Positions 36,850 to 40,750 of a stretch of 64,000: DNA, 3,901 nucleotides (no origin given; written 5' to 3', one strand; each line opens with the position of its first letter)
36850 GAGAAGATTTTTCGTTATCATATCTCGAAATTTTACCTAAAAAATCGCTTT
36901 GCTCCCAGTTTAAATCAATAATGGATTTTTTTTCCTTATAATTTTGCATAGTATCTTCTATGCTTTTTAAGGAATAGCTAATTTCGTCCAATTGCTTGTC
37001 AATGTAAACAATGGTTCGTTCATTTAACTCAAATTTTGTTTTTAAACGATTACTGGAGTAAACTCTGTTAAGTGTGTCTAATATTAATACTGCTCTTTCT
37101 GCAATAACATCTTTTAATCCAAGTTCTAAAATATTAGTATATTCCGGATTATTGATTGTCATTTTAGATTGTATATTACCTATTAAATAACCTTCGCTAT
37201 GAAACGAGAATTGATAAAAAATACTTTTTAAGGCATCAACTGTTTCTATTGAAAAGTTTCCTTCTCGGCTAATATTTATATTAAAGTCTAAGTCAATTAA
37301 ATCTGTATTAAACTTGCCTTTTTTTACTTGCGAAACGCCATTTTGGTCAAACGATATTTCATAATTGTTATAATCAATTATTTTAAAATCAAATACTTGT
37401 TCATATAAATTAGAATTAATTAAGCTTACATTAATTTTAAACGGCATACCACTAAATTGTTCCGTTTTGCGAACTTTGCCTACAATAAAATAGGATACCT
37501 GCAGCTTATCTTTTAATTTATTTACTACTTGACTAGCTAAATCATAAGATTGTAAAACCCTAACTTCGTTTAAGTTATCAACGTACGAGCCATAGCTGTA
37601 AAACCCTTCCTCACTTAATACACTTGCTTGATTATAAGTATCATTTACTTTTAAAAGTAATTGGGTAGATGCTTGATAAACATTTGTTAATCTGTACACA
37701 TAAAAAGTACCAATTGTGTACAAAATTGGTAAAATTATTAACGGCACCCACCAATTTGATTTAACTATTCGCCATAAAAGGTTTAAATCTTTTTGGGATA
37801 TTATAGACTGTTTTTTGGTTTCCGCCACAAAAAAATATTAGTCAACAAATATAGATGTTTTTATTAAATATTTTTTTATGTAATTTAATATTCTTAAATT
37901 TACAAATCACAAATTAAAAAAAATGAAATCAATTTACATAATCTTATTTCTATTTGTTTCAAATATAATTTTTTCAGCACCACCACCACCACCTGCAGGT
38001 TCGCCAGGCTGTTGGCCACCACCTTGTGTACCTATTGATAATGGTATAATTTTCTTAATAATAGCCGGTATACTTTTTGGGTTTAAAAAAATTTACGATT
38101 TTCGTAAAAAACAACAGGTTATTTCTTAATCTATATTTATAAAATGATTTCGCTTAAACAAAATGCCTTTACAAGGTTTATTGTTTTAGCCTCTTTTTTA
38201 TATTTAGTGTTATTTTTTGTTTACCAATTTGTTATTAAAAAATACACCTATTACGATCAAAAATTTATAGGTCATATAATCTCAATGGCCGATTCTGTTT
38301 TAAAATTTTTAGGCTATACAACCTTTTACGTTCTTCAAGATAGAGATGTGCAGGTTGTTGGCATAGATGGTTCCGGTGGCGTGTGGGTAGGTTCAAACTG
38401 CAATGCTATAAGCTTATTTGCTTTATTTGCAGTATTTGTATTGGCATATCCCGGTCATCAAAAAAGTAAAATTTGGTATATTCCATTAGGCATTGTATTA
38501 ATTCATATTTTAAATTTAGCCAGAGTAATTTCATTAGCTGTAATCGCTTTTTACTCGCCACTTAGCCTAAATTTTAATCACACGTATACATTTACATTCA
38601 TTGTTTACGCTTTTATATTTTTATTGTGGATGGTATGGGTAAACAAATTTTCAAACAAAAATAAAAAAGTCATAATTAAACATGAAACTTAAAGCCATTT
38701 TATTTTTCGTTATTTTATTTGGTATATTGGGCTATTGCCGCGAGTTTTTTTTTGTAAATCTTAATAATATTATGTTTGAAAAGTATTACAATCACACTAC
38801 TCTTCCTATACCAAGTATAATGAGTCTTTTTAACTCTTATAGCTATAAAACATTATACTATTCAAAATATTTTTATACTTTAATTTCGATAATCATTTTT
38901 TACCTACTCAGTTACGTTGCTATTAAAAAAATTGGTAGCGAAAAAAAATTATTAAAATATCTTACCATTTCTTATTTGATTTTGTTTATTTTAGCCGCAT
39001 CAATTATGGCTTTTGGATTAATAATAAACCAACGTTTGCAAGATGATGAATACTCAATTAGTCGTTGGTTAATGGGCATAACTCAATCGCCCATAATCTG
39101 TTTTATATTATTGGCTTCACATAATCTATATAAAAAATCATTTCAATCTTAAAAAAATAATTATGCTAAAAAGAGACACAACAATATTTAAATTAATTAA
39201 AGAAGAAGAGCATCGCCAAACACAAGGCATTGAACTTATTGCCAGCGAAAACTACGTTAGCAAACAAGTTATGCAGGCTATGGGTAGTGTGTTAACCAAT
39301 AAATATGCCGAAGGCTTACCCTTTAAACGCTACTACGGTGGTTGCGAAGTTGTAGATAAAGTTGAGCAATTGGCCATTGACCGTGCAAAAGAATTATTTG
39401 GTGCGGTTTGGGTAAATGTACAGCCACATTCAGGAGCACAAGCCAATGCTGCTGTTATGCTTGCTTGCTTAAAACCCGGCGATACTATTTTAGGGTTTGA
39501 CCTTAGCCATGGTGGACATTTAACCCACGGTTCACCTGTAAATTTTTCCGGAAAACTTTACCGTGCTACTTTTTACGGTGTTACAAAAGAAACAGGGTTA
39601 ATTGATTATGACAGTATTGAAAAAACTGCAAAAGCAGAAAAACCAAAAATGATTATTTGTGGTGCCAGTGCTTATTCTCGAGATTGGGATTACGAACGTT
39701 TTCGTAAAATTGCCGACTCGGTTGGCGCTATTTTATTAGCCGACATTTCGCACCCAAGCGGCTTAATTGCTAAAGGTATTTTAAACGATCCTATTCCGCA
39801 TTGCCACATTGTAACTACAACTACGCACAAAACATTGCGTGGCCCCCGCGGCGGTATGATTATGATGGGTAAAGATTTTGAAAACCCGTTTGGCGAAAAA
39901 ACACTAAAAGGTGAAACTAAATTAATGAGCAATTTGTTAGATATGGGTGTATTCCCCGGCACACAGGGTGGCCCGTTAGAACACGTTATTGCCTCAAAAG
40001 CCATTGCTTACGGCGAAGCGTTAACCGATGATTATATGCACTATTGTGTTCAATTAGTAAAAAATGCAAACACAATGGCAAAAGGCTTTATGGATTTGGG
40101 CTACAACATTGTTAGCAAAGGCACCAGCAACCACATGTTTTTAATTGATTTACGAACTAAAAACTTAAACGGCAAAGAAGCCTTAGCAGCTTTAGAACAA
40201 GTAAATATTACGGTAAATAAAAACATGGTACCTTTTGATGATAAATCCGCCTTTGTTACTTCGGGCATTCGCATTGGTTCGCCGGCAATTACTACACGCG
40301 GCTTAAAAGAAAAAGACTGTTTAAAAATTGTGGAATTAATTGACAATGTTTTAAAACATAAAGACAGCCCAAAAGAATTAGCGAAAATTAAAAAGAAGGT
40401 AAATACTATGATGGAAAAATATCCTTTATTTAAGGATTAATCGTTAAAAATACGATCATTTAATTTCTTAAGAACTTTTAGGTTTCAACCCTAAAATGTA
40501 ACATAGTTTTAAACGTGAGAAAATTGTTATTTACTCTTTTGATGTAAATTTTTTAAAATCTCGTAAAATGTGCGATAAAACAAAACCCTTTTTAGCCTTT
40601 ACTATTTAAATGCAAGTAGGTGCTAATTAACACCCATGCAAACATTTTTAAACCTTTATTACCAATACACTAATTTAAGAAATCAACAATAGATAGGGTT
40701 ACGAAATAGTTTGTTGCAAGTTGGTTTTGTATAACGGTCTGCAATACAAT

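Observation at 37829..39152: Exosortase unit whose adjacent substrate is a ~18-residue Pro/Cys peptide, back-to-back with the glycan locus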

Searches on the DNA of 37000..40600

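Call 82: search_rna_families(source=window, start=37000, end=40600, threshold=gathering)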
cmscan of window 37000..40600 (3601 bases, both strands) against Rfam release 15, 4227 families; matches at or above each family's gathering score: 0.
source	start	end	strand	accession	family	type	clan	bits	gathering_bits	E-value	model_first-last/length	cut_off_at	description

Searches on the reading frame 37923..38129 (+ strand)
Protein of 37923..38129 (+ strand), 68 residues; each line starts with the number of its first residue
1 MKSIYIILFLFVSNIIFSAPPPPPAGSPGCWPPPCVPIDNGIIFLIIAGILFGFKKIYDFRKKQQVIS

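Call 3: search_protein_families(library=ncbifam, proteins=[window:37923-38129:+], max_evalue=1)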
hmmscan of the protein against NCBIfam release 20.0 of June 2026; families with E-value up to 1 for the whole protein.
window:37923-38129:+ (68 aa): 1 family
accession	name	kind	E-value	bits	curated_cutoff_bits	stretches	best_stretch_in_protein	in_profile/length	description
NF046080.1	PID_CTERM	domain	2e-07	30.7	26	1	36-59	1-24/25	PID-CTERM protein-sorting domain-containing protein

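Call 4: search_protein_families(library=pfam, proteins=[window:37923-38129:+], max_evalue=1)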
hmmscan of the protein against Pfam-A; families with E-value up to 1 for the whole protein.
window:37923-38129:+ (68 aa): 0 families

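Call 9: find_homologous_proteins(query=window:37923-38129:+, max_evalue=0.1)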
Query window:37923-38129:+ (68 aa): 33 proteins with E <= 0.1 among 35 candidates.
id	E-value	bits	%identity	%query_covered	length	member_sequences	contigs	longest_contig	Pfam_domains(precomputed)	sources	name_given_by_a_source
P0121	5.8e-38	145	99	100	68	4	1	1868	PF28310.1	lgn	-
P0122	3.4e-33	130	84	100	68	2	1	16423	PF28310.1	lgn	-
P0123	6.7e-31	123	78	100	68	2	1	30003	PF28310.1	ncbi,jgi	jgi:hypothetical protein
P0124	2.9e-30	121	76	100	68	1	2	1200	PF28310.1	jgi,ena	-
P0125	1.5e-29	119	79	100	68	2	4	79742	PF28310.1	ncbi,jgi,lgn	jgi:hypothetical protein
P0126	3.5e-27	111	74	100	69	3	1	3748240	PF28310.1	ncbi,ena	-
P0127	6.6e-24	101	61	56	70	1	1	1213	PF28310.1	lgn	-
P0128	2.4e-23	99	67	81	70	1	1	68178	PF28310.1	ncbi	-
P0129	2.0e-22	96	63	96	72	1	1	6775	PF28310.1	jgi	jgi:hypothetical protein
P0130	3.6e-22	95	69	81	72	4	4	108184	PF28310.1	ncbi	-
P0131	3.7e-22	95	70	84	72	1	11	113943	PF28310.1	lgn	-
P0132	3.8e-22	95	61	100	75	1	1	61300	PF28310.1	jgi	-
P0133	5.6e-22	95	59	100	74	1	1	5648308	PF28310.1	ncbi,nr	ncbi:hypothetical protein CNR22_07120 [Sphingobacteriaceae bacterium]|nr:hypothetical protein CNR22_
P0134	1.4e-21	93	65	91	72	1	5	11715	PF28310.1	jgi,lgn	-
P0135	1.9e-21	93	56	97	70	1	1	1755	PF28310.1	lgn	-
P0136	2.5e-21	93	62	96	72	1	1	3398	PF28310.1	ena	-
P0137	2.8e-21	92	71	81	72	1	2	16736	PF28310.1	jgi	jgi:hypothetical protein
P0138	2.9e-21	92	64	99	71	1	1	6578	PF28310.1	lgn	-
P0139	4.1e-21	92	77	57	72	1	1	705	PF28310.1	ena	-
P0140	8.2e-21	91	66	56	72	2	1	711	PF28310.1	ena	-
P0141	1.3e-20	90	61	53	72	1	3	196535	PF28310.1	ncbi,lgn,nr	ncbi:MAG: hypothetical protein Q7W45_00425 [Bacteroidota bacterium]|nr:hypothetical protein [Bactero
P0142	2.3e-20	90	61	96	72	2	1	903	PF28310.1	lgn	-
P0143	3.2e-20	89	71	50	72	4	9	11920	PF28310.1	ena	-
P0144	5.9e-20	88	63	91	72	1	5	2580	PF28310.1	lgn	-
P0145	6.0e-20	88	61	53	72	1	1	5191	PF28310.1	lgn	-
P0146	7.2e-20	88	61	99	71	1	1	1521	PF28310.1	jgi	jgi:hypothetical protein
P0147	1.0e-19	87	55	100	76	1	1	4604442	PF28310.1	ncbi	-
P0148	1.4e-19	87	56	99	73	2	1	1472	PF28310.1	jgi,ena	-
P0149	1.5e-19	87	61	53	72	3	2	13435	PF28310.1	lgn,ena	-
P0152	4.3e-17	79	67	49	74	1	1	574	PF28310.1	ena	-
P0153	1.8e-4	39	75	24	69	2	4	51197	PF28310.1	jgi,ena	-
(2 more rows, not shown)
